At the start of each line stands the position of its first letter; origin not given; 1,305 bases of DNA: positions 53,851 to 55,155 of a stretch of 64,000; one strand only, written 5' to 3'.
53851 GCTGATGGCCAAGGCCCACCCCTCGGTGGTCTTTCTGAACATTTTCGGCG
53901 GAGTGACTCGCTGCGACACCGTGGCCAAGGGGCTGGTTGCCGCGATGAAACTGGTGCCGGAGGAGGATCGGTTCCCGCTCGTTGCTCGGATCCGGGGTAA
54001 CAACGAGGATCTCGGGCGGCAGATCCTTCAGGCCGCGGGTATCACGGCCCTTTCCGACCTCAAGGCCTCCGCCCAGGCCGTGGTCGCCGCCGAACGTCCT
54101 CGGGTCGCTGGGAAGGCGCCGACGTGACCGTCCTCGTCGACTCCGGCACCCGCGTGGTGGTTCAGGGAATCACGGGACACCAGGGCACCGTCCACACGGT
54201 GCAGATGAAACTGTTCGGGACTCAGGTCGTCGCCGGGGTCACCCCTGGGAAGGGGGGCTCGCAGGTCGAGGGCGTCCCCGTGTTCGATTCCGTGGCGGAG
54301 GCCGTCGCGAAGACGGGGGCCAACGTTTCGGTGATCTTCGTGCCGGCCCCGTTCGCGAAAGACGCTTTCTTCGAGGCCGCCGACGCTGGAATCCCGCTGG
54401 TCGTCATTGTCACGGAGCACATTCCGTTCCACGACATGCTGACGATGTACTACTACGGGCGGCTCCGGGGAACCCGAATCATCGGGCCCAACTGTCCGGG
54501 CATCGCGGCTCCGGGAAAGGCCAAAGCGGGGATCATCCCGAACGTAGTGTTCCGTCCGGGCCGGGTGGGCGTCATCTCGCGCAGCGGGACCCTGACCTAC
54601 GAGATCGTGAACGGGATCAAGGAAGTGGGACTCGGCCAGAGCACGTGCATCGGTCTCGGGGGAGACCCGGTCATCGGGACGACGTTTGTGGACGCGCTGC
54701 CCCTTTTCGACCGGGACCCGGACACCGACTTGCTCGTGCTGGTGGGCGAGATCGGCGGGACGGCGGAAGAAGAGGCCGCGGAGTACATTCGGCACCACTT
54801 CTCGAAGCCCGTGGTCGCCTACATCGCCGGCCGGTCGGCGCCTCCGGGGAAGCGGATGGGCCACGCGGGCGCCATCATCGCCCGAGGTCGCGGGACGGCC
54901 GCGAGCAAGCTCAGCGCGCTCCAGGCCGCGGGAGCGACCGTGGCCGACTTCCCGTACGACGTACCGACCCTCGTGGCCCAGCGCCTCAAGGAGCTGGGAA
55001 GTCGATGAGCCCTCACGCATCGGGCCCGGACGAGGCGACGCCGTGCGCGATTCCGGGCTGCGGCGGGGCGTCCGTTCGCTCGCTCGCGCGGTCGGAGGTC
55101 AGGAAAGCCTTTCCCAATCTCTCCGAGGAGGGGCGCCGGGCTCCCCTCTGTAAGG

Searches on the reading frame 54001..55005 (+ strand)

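Call 33: search_protein_families(library=pfam, proteins=[window:54001-55005:+], max_evalue=0.001)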
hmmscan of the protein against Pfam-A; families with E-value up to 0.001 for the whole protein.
window:54001-55005:+ (335 aa): 4 families
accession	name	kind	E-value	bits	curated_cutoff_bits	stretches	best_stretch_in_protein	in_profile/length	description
PF02629.25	CoA_binding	-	3.8e-28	98.5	22.3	1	49-140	3-97/97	CoA binding domain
PF00549.24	Ligase_CoA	-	2.9e-23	82.8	24.5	1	192-312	1-127/128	CoA-ligase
PF13607.11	Succ_CoA_lig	-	3.5e-10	40.2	27.4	1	186-294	1-108/138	Succinyl-CoA ligase like flavodoxin domain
PF13380.12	CoA_binding_2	-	4.3e-05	24.4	22.8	1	77-169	30-114/116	CoA binding domain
